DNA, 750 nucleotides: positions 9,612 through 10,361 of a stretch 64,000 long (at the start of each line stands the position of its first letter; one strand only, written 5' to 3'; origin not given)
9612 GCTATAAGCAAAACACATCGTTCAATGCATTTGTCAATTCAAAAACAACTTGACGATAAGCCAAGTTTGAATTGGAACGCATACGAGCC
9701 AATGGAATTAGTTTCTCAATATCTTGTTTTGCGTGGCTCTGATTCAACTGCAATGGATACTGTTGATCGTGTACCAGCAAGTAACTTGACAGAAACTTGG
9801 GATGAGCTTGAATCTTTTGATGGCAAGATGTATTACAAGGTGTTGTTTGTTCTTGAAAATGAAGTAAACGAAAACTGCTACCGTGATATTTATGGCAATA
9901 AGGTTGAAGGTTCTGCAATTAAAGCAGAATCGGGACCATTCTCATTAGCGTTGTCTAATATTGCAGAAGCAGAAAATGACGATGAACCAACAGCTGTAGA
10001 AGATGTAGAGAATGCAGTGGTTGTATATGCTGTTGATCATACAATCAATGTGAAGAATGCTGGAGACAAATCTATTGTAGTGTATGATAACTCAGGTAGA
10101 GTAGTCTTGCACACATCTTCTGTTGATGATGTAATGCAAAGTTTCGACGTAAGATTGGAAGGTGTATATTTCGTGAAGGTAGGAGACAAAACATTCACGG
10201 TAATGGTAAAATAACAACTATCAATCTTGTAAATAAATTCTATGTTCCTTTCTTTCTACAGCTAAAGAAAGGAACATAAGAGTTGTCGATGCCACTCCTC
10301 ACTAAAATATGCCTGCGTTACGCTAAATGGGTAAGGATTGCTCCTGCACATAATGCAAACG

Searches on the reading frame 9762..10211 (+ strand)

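Call 44: search_protein_families(library=ncbifam, proteins=[window:9762-10211:+], max_evalue=0.01)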
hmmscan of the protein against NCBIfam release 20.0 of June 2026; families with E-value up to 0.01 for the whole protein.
window:9762-10211:+ (150 aa): 1 family
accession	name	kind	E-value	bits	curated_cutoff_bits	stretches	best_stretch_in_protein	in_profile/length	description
TIGR04183.1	Por_Secre_tail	domain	7.1e-07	29.1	23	1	94-148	12-66/72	T9SS type A sorting domain-containing protein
